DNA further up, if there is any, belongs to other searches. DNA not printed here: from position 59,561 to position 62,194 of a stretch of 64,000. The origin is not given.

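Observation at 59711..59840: Unclassified C-terminal sorting-signal-like tail (Gly7-Cys ... TM ... RRKR) on the PKD/TSP3 protein; not PEP-CTERM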

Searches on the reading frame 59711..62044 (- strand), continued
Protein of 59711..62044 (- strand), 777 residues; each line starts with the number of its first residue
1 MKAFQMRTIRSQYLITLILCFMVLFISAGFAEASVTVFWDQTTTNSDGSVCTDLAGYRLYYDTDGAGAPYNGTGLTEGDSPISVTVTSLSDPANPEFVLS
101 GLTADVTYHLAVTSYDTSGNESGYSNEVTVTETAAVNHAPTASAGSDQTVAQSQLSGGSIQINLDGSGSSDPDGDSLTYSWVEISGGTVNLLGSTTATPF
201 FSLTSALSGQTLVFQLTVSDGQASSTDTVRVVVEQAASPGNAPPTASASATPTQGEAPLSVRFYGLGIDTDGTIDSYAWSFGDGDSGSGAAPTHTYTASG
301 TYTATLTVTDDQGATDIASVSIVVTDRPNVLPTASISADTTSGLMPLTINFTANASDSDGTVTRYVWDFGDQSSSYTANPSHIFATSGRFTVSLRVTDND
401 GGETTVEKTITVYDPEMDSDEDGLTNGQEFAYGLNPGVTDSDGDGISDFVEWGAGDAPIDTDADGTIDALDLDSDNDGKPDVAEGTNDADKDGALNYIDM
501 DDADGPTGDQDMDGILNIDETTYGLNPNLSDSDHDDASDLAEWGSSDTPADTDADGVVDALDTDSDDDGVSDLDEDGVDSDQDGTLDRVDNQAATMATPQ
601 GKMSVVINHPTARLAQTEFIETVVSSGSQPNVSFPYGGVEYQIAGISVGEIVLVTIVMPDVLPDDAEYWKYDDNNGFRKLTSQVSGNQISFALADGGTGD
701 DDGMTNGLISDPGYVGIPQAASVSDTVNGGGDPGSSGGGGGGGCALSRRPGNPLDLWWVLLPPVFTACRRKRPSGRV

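Call 59: find_homologous_proteins(query=window:59714-62044:-, max_evalue=1e-10)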
Query window:59714-62044:- (777 aa): 2948 proteins with E <= 1e-10 among 8000 candidates; the best 120 are listed.
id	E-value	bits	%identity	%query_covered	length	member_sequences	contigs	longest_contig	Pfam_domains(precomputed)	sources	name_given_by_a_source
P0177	0.0e+0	1647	100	97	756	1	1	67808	PF21027.4,PF22352.3,PF00801.27,PF17963.8,PF02010.22,PF18911.7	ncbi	-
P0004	0.0e+0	1163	73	75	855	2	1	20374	PF21027.4,PF22352.3,PF00801.27,PF17963.8,PF18884.6,PF18911.7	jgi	-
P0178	0.0e+0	1150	78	73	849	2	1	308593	PF22352.3,PF00801.27,PF17963.8,PF18911.7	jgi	-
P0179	0.0e+0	1102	73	73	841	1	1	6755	PF22352.3,PF00801.27,PF18911.7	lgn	-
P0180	0.0e+0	1028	65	76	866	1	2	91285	PF21027.4,PF22352.3,PF00801.27,PF17963.8,PF18884.6,PF18911.7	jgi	-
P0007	1.7e-295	1001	59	60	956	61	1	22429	PF21027.4,PF22352.3,PF00801.27,PF02010.22,PF18911.7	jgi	-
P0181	4.8e-282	956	59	59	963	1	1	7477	PF21027.4,PF22352.3,PF00801.27,PF17963.8,PF18911.7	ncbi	-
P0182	1.3e-270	918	57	59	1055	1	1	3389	PF21027.4,PF22352.3,PF00801.27,PF17957.8,PF18911.7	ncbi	-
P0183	5.2e-242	824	54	76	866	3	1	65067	PF21027.4,PF22352.3,PF00801.27,PF02010.22,PF00041.28,PF18911.7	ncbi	-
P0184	1.9e-228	779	39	44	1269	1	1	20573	PF07495.20,PF15418.13,PF14347.12,PF00801.27,PF18981.7,PF16403.12,PF26259.1,PF02221.21,PF24107.2,PF18911.7,PF21027.4,PF22352.3,PF17963.8,PF18962.8,PF19116.7,PF13860.13,PF05345.19,PF14155.12,PF01356.26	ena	-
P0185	3.7e-225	768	51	39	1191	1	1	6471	PF22352.3,PF00801.27,PF18981.7,PF02010.22,PF18911.7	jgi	jgi:PKD repeat protein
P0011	7.8e-225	767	50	39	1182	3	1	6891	PF22352.3,PF00801.27,PF18981.7,PF16403.12,PF02010.22,PF00041.28,PF18911.7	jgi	jgi:PKD repeat protein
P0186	8.2e-224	764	45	77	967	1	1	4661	PF21027.4,PF22352.3,PF00801.27,PF17963.8,PF18911.7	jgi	jgi:PKD repeat protein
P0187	3.0e-215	735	40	33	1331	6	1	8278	PF07495.20,PF15418.13,PF16820.12,PF00801.27,PF18981.7,PF08329.17,PF06832.19,PF02010.22,PF24107.2,PF16967.12,PF18911.7,PF21027.4,PF22352.3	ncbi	ncbi:MAG: PKD domain-containing protein, partial [Bacteroidota bacterium]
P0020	5.6e-209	715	39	78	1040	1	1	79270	PF15418.13,PF22352.3,PF00801.27,PF24517.3,PF08329.17,PF02010.22,PF00041.28,PF20164.5,PF18911.7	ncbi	-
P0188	2.1e-195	670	40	36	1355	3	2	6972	PF21027.4,PF14347.12,PF22352.3,PF16820.12,PF00801.27,PF18981.7,PF16403.12,PF08329.17,PF02010.22,PF16967.12,PF18911.7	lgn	-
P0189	3.6e-194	666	50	62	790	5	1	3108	PF07495.20,PF22352.3,PF00801.27,PF18911.7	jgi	jgi:PKD repeat protein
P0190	1.6e-187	644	44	37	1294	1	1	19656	PF07495.20,PF15418.13,PF00801.27,PF16403.12,PF22091.3,PF08428.17,PF08329.17,PF00082.28,PF16967.12,PF18911.7,PF21027.4,PF22352.3,PF17963.8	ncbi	ncbi:MAG: PKD domain-containing protein [Planctomycetota bacterium]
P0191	3.4e-187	643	37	43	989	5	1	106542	PF15418.13,PF22352.3,PF00801.27,PF17963.8,PF08329.17,PF06832.19,PF18911.7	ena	-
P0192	1.4e-168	581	51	63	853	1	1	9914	PF07495.20,PF27332.1,PF22352.3,PF00801.27,PF18981.7,PF17957.8,PF09136.17,PF19077.7,PF18911.7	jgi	jgi:PKD repeat protein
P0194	1.4e-160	555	42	33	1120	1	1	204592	PF21027.4,PF22352.3,PF00801.27,PF17963.8,PF02010.22,PF00188.33,PF19077.7,PF16967.12,PF18911.7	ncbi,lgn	-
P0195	1.9e-160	554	34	39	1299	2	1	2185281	PF19408.6,PF00801.27,PF18981.7,PF17803.8,PF02010.22,PF18911.7,PF21027.4,PF13895.13,PF22352.3,PF14321.12,PF17963.8,PF19410.6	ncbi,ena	-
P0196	4.5e-158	546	41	62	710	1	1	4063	PF22352.3,PF00801.27,PF18911.7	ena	-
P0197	6.1e-158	546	37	48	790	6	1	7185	PF15418.13,PF00801.27,PF18981.7,PF16403.12,PF06832.19,PF16967.12,PF18911.7,PF21027.4,PF22352.3,PF17963.8,PF19116.7,PF19077.7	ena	-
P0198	1.8e-156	541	37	40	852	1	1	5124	PF07495.20,PF15418.13,PF14347.12,PF00801.27,PF16403.12,PF08329.17,PF02010.22,PF16967.12,PF18911.7,PF21027.4,PF22352.3,PF17963.8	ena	-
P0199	8.8e-156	539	43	32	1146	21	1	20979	PF21027.4,PF15418.13,PF22352.3,PF00801.27,PF18981.7,PF17963.8,PF08329.17,PF05345.19,PF02010.22,PF18911.7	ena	-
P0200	1.5e-154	535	37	41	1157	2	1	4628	PF21027.4,PF22352.3,PF00801.27,PF17963.8,PF08329.17,PF06832.19,PF18911.7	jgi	jgi:PKD repeat protein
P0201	2.9e-153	530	41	37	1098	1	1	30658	PF15418.13,PF00801.27,PF18981.7,PF17957.8,PF25275.2,PF16403.12,PF08428.17,PF08329.17,PF18911.7,PF22352.3,PF17963.8,PF19116.7,PF00041.28,PF19077.7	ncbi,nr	ncbi:MAG: PKD domain-containing protein [Thermodesulfobacteriota bacterium]|nr:PKD domain-containing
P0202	5.5e-153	529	40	36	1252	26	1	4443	PF21027.4,PF22352.3,PF00801.27,PF18981.7,PF08329.17,PF16967.12,PF18911.7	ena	-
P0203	3.5e-150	520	32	45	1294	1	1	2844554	PF00801.27,PF23033.2,PF18968.6,PF17803.8,PF28432.1,PF02010.22,PF18911.7,PF21027.4,PF13895.13,PF22352.3,PF17963.8,PF26956.1,PF05345.19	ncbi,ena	-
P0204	3.5e-143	497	54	44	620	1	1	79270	PF22352.3,PF00801.27,PF18911.7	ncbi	-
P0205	1.4e-141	492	38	37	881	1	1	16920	PF15418.13,PF22352.3,PF00801.27,PF17963.8,PF16435.12,PF06832.19,PF18911.7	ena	-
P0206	8.4e-141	489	46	27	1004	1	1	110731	PF07495.20,PF21027.4,PF15418.13,PF22352.3,PF00801.27,PF18981.7,PF17963.8,PF16403.12,PF19077.7,PF18911.7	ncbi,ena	-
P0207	4.5e-140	487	39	35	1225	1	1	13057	PF21027.4,PF22352.3,PF00801.27,PF18981.7,PF17963.8,PF08329.17,PF18911.7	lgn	-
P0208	6.6e-140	486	32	47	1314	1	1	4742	PF21027.4,PF22352.3,PF00801.27,PF18981.7,PF17963.8,PF07705.18,PF02010.22,PF16967.12,PF18911.7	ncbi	-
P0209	4.3e-139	483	39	49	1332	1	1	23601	PF22352.3,PF00801.27,PF17963.8,PF08329.17,PF06832.19,PF16967.12,PF18911.7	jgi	jgi:PKD repeat protein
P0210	6.6e-139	483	39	42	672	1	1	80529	PF15418.13,PF22352.3,PF00801.27,PF18981.7,PF17963.8,PF16403.12,PF08329.17,PF06832.19,PF16967.12,PF18911.7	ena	-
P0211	1.1e-138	482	41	38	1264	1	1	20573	PF21027.4,PF15418.13,PF22352.3,PF00801.27,PF24107.2,PF18911.7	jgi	jgi:PKD repeat protein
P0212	4.7e-138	480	37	39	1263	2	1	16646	PF07495.20,PF21027.4,PF15418.13,PF14347.12,PF22352.3,PF00801.27,PF18981.7,PF08329.17,PF16967.12,PF18911.7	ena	-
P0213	1.3e-137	479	36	34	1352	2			PF21027.4,PF22352.3,PF07686.24,PF17963.8,PF17892.8,PF17803.8,PF02010.22,PF00082.28,PF18911.7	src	-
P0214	1.3e-137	479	37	40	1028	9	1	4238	PF21027.4,PF15418.13,PF14347.12,PF22352.3,PF00801.27,PF17963.8,PF16403.12,PF08329.17,PF18911.7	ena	-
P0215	1.9e-137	478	36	37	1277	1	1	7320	PF07495.20,PF15418.13,PF00801.27,PF18981.7,PF08329.17,PF02010.22,PF16967.12,PF18911.7,PF21027.4,PF22352.3,PF17963.8,PF05345.19,PF19077.7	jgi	jgi:PKD repeat protein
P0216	4.3e-137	477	35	38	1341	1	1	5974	PF07495.20,PF22352.3,PF00801.27,PF16967.12,PF18911.7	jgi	-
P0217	2.4e-136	474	35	32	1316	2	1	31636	PF21027.4,PF22352.3,PF00801.27,PF18981.7,PF17963.8,PF07705.18,PF08329.17,PF05345.19,PF02010.22,PF16967.12,PF18911.7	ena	-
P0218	5.1e-136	473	43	38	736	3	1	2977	PF21027.4,PF22352.3,PF16820.12,PF00801.27,PF17963.8,PF02010.22,PF18911.7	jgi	-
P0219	6.3e-136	473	37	44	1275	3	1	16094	PF07495.20,PF21027.4,PF15418.13,PF22352.3,PF00801.27,PF16967.12,PF18911.7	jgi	-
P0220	4.7e-135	470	45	33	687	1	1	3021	PF21027.4,PF22352.3,PF00801.27,PF18981.7,PF17963.8,PF06832.19,PF19077.7,PF18911.7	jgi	jgi:PKD repeat protein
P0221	4.8e-135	470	38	44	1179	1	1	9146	PF07495.20,PF14347.12,PF00801.27,PF18981.7,PF08191.18,PF07538.17,PF16403.12,PF02221.21,PF24107.2,PF18911.7,PF21027.4,PF22352.3,PF17963.8,PF18962.8,PF19116.7,PF13860.13,PF05345.19,PF14155.12,PF01356.26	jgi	jgi:PKD repeat protein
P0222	5.1e-135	470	42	40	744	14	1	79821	PF15418.13,PF22352.3,PF16820.12,PF00801.27,PF17963.8,PF08329.17,PF02010.22,PF18911.7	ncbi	-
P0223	2.7e-133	464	39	46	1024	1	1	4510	PF00754.32,PF22352.3,PF16820.12,PF00801.27,PF17963.8,PF22633.4,PF08329.17,PF18911.7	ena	-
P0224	2.8e-133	464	40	43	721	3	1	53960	PF21027.4,PF22352.3,PF16820.12,PF00801.27,PF17963.8,PF08329.17,PF18911.7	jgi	jgi:PKD repeat protein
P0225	1.1e-131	459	37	38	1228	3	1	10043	PF15418.13,PF16820.12,PF00801.27,PF00932.26,PF08329.17,PF06832.19,PF18911.7,PF22352.3,PF13927.13,PF19116.7,PF07705.18,PF05345.19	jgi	jgi:PKD repeat protein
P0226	1.3e-131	459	31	47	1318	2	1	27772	PF21027.4,PF22352.3,PF00801.27,PF18981.7,PF17963.8,PF07705.18,PF02010.22,PF18911.7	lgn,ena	-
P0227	1.5e-131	459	38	30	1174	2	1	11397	PF21027.4,PF13895.13,PF22352.3,PF00801.27,PF17963.8,PF17803.8,PF02010.22,PF18911.7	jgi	jgi:MYXO-CTERM domain-containing protein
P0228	3.8e-131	457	33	40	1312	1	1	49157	PF21027.4,PF22352.3,PF00801.27,PF18981.7,PF17963.8,PF22091.3,PF07705.18,PF02010.22,PF18911.7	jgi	jgi:PKD repeat protein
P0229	4.4e-131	457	34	38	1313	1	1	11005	PF21027.4,PF22352.3,PF00801.27,PF18981.7,PF17963.8,PF07705.18,PF08329.17,PF02010.22,PF18911.7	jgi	jgi:PKD repeat protein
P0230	5.1e-131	457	46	23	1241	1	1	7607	PF21027.4,PF22352.3,PF00801.27,PF18981.7,PF17963.8,PF18911.7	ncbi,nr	ncbi:MAG: PKD domain-containing protein, partial [Anaerolineales bacterium]|nr:PKD domain-containing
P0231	6.0e-130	453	40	40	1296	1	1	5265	PF21027.4,PF15418.13,PF22352.3,PF00801.27,PF18981.7,PF17963.8,PF16403.12,PF08329.17,PF05345.19,PF18911.7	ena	-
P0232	7.3e-130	453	36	39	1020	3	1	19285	PF07495.20,PF21027.4,PF15418.13,PF14347.12,PF22352.3,PF00801.27,PF17963.8,PF16403.12,PF08329.17,PF16967.12,PF18911.7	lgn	-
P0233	8.6e-130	453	47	32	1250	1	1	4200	PF21027.4,PF22352.3,PF00801.27,PF17963.8,PF06832.19,PF18911.7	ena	-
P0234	3.4e-129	451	36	48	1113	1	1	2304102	PF21027.4,PF22352.3,PF00801.27,PF18981.7,PF17963.8,PF13860.13,PF05345.19,PF24107.2,PF18911.7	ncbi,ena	-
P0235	3.6e-128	447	39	43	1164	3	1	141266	PF21027.4,PF15418.13,PF22352.3,PF00801.27,PF18981.7,PF17963.8,PF08329.17,PF05345.19,PF02010.22,PF19077.7,PF18911.7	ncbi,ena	-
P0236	3.9e-128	447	33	46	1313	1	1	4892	PF21027.4,PF22352.3,PF00801.27,PF18981.7,PF17963.8,PF07705.18,PF02010.22,PF18911.7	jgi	jgi:PKD repeat protein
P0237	1.5e-127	445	38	38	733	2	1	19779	PF22352.3,PF00801.27,PF17963.8,PF08329.17,PF06832.19,PF18911.7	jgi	jgi:PKD repeat protein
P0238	4.0e-127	444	39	38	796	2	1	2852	PF22352.3,PF00801.27,PF17963.8,PF06832.19,PF19077.7,PF18911.7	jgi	-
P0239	1.8e-126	442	37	37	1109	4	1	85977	PF21027.4,PF22352.3,PF00801.27,PF13860.13,PF18911.7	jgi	jgi:PKD repeat protein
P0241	3.0e-125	438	40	35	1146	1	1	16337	PF07495.20,PF21027.4,PF22352.3,PF00801.27,PF18981.7,PF17963.8,PF08329.17,PF02010.22,PF18911.7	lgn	-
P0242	4.6e-124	434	36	40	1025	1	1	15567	PF07495.20,PF21027.4,PF15418.13,PF14347.12,PF22352.3,PF00801.27,PF18981.7,PF17963.8,PF16403.12,PF05345.19,PF18911.7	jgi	jgi:PKD repeat protein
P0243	1.4e-123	432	33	46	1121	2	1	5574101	PF15418.13,PF00801.27,PF25059.2,PF23376.2,PF18911.7,PF16656.12,PF21027.4,PF06958.18,PF22352.3,PF08940.18,PF00041.28,PF19077.7,PF10179.16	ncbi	ncbi:PKD domain-containing protein [Desulforhopalus sp. 52FAK]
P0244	1.4e-123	432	37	46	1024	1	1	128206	PF15418.13,PF14347.12,PF16820.12,PF00801.27,PF25059.2,PF23376.2,PF18911.7,PF16656.12,PF21027.4,PF06958.18,PF22352.3,PF08940.18,PF00041.28,PF19077.7,PF20164.5,PF10179.16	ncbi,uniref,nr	ncbi:PKD domain-containing protein [Desulforhopalus sp. IMCC35007]|uniref:PKD domain-containing prot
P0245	1.7e-123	432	38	35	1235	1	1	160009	PF21027.4,PF22352.3,PF00801.27,PF14321.12,PF17963.8,PF03160.21,PF17803.8,PF02010.22,PF18911.7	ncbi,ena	-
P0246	2.8e-123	431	41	36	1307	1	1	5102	PF07495.20,PF21027.4,PF15418.13,PF22352.3,PF00801.27,PF13585.13,PF16403.12,PF16967.12,PF18911.7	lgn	-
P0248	5.2e-123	430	34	39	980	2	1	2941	PF15418.13,PF00801.27,PF18981.7,PF17892.8,PF17803.8,PF16403.12,PF08329.17,PF24107.2,PF16967.12,PF18911.7,PF22352.3,PF17963.8,PF05345.19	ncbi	ncbi:MAG: hypothetical protein DRN01_06845, partial [Thermoplasmata archaeon]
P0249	9.8e-123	429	39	42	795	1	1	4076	PF15418.13,PF16820.12,PF00801.27,PF18981.7,PF08329.17,PF06832.19,PF16967.12,PF18911.7,PF21027.4,PF22352.3,PF17963.8,PF05345.19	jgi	jgi:PKD repeat protein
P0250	1.7e-122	429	36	40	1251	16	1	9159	PF07495.20,PF21027.4,PF22352.3,PF00801.27,PF02010.22,PF18911.7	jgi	jgi:PKD repeat protein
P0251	2.4e-122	428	34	42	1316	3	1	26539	PF21027.4,PF22352.3,PF00801.27,PF17963.8,PF07705.18,PF02010.22,PF18911.7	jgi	jgi:PKD repeat protein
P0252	2.4e-122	428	32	45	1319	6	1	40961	PF21027.4,PF22352.3,PF00801.27,PF18981.7,PF17963.8,PF07705.18,PF08329.17,PF05345.19,PF02010.22,PF16967.12,PF18911.7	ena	-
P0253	4.1e-122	427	35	59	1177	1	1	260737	PF22352.3,PF00801.27,PF18981.7,PF17963.8,PF08329.17,PF06832.19,PF02010.22,PF19077.7,PF18911.7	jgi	jgi:PKD repeat protein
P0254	4.9e-122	427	37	32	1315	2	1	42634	PF21027.4,PF22352.3,PF00801.27,PF18981.7,PF22091.3,PF07705.18,PF02010.22,PF18911.7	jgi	jgi:PKD repeat protein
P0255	6.2e-121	423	39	40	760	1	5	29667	PF07495.20,PF15418.13,PF00801.27,PF18981.7,PF16403.12,PF02010.22,PF16967.12,PF18911.7,PF21027.4,PF22352.3,PF17963.8,PF05345.19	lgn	-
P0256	1.0e-120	423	36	42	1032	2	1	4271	PF07495.20,PF15418.13,PF14347.12,PF00801.27,PF18981.7,PF16403.12,PF08329.17,PF06832.19,PF16967.12,PF18911.7,PF21027.4,PF22352.3,PF17963.8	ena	-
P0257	1.1e-120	423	31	47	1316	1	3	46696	PF21027.4,PF22352.3,PF16820.12,PF00801.27,PF18981.7,PF17963.8,PF07705.18,PF02010.22,PF16967.12,PF18911.7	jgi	jgi:PKD repeat protein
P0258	1.1e-119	419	35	36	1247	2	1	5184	PF07495.20,PF21027.4,PF15418.13,PF22352.3,PF00801.27,PF18981.7,PF08329.17,PF18911.7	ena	-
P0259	1.4e-119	419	41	31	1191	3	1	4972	PF21027.4,PF22352.3,PF00801.27,PF17963.8,PF11617.14,PF06832.19,PF18911.7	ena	-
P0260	8.8e-119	416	34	40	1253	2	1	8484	PF21027.4,PF22352.3,PF00801.27,PF18981.7,PF17963.8,PF07705.18,PF02010.22,PF18911.7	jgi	jgi:PKD repeat protein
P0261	2.0e-118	415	39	38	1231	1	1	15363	PF15418.13,PF22352.3,PF00801.27,PF00932.26,PF13927.13,PF19116.7,PF08329.17,PF05345.19,PF06832.19,PF18911.7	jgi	jgi:PKD repeat protein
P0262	2.8e-118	415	31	48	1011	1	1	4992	PF21027.4,PF13895.13,PF22352.3,PF17963.8,PF17892.8,PF17803.8,PF02010.22,PF18911.7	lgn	-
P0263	3.2e-118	414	36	40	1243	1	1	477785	PF21027.4,PF22352.3,PF00801.27,PF18981.7,PF19077.7,PF16967.12,PF18911.7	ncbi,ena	-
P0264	4.0e-118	414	35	33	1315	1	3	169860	PF21027.4,PF22352.3,PF00801.27,PF18981.7,PF07705.18,PF02010.22,PF18911.7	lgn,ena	-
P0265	6.3e-118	413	37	49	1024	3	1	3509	PF21027.4,PF22352.3,PF00801.27,PF13860.13,PF18911.7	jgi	jgi:PKD repeat protein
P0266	6.6e-118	413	30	51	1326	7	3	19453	PF07495.20,PF21027.4,PF14347.12,PF22352.3,PF00801.27,PF18981.7,PF05345.19,PF06832.19,PF02010.22,PF18911.7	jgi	jgi:PKD repeat protein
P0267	1.8e-117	412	43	38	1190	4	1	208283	PF08770.18,PF21027.4,PF22352.3,PF00801.27,PF18981.7,PF17963.8,PF11617.14,PF16403.12,PF18911.7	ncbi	-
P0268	1.3e-116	409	36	46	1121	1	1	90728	PF07495.20,PF15418.13,PF00801.27,PF18981.7,PF08329.17,PF02010.22,PF18911.7,PF21027.4,PF22352.3,PF17963.8,PF05345.19,PF19077.7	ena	-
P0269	1.9e-116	409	37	38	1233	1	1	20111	PF15418.13,PF22352.3,PF00801.27,PF00932.26,PF13927.13,PF19116.7,PF08329.17,PF20164.5,PF18911.7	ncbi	-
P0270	2.3e-116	408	46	37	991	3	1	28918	PF21027.4,PF22352.3,PF00801.27,PF17963.8,PF08428.17,PF08329.17,PF00082.28,PF18911.7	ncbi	ncbi:MAG: PKD domain-containing protein [Candidatus Brocadiia bacterium]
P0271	2.4e-116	408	38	31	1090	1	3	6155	PF22352.3,PF00801.27,PF17957.8,PF18911.7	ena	-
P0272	3.4e-116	408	35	38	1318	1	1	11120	PF14347.12,PF22352.3,PF00801.27,PF17957.8,PF01457.23,PF18911.7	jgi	-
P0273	4.9e-116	407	41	36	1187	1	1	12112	PF21027.4,PF22352.3,PF16820.12,PF00801.27,PF17963.8,PF08329.17,PF19077.7,PF18911.7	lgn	-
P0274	6.2e-116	407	41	37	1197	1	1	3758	PF07495.20,PF21027.4,PF15418.13,PF14347.12,PF22352.3,PF00801.27,PF13385.14,PF18962.8,PF08329.17,PF24107.2,PF18911.7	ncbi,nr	ncbi:MAG: PKD domain-containing protein, partial [Rhodothermales bacterium]|nr:PKD domain-containing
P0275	8.6e-116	406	39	33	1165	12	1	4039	PF07495.20,PF00801.27,PF00932.26,PF08329.17,PF18911.7,PF06891.18,PF22352.3,PF13927.13,PF19116.7,PF07705.18,PF19077.7,PF20164.5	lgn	-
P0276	3.3e-115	404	39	33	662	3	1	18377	PF07495.20,PF15418.13,PF00801.27,PF18981.7,PF16403.12,PF08329.17,PF02010.22,PF16967.12,PF18911.7,PF21027.4,PF22352.3,PF17963.8,PF05345.19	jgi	-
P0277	4.1e-115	404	41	45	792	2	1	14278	PF07495.20,PF00801.27,PF18981.7,PF23722.2,PF08329.17,PF16967.12,PF18911.7,PF21027.4,PF22352.3,PF17963.8,PF05345.19,PF19077.7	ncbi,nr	ncbi:MAG: PKD domain-containing protein, partial [Anaerolineales bacterium]|nr:PKD domain-containing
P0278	7.9e-115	403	43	39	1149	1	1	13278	PF07495.20,PF15418.13,PF00801.27,PF18981.7,PF16403.12,PF08329.17,PF02010.22,PF18911.7,PF21027.4,PF22352.3,PF17963.8,PF05345.19,PF19077.7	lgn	-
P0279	2.2e-114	402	38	28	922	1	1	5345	PF21027.4,PF22352.3,PF00801.27,PF17963.8,PF18911.7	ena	-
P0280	2.7e-114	401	42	21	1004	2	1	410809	PF07495.20,PF21027.4,PF15418.13,PF14347.12,PF22352.3,PF00801.27,PF18981.7,PF17963.8,PF16403.12,PF08329.17,PF18911.7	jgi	jgi:PKD repeat protein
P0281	8.1e-114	400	33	36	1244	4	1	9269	PF21027.4,PF22352.3,PF00801.27,PF18911.7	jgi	jgi:PKD repeat protein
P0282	1.9e-113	399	37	44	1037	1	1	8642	PF07495.20,PF15418.13,PF14347.12,PF00801.27,PF18981.7,PF16403.12,PF08329.17,PF02010.22,PF16967.12,PF18911.7,PF21027.4,PF22352.3,PF17963.8,PF19077.7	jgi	jgi:PKD repeat protein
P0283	3.7e-113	398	37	43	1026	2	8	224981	PF07495.20,PF21027.4,PF15418.13,PF14347.12,PF22352.3,PF00801.27,PF18981.7,PF17963.8,PF16403.12,PF08329.17,PF18911.7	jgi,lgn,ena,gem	-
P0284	9.7e-113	396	39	45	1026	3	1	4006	PF07495.20,PF15418.13,PF14347.12,PF00801.27,PF18981.7,PF16403.12,PF08329.17,PF06832.19,PF18911.7,PF21027.4,PF22352.3,PF17963.8,PF05345.19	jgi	jgi:PKD repeat protein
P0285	1.1e-111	393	41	40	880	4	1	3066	PF07495.20,PF15418.13,PF14347.12,PF00801.27,PF18981.7,PF23194.2,PF16403.12,PF08329.17,PF06832.19,PF16967.12,PF18911.7,PF21027.4,PF22352.3,PF17963.8,PF05345.19,PF19077.7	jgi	-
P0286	1.9e-111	392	32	38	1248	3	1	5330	PF21027.4,PF15418.13,PF22352.3,PF00801.27,PF18981.7,PF05345.19,PF02010.22,PF18911.7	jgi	jgi:PKD repeat protein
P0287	2.2e-111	392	38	47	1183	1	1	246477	PF08770.18,PF22352.3,PF16820.12,PF00801.27,PF18981.7,PF17963.8,PF11617.14,PF08329.17,PF06832.19,PF18911.7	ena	-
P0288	4.1e-111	391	40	40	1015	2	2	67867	PF07495.20,PF15418.13,PF14347.12,PF00801.27,PF18981.7,PF16403.12,PF08329.17,PF18911.7,PF21027.4,PF22352.3,PF17963.8,PF05345.19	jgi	jgi:PKD repeat protein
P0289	8.2e-111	390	39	39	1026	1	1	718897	PF07495.20,PF15418.13,PF14347.12,PF22352.3,PF00801.27,PF18981.7,PF17963.8,PF16403.12,PF18911.7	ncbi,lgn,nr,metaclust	ncbi:PDK repeat-containing protein [Actinobacteria bacterium IMCC26207]|nr:PDK repeat-containing pro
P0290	5.1e-110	387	40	38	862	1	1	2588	PF22352.3,PF00801.27,PF17963.8,PF18911.7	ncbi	ncbi:MAG: PKD domain-containing protein, partial [Microthrixaceae bacterium]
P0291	6.4e-110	387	34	41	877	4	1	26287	PF07495.20,PF22352.3,PF00801.27,PF18981.7,PF16403.12,PF08329.17,PF05345.19,PF18911.7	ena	-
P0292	6.8e-110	387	30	47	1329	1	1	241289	PF07495.20,PF15418.13,PF00801.27,PF18981.7,PF16403.12,PF22091.3,PF27121.1,PF08329.17,PF06832.19,PF16967.12,PF18911.7,PF22352.3,PF17963.8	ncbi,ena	-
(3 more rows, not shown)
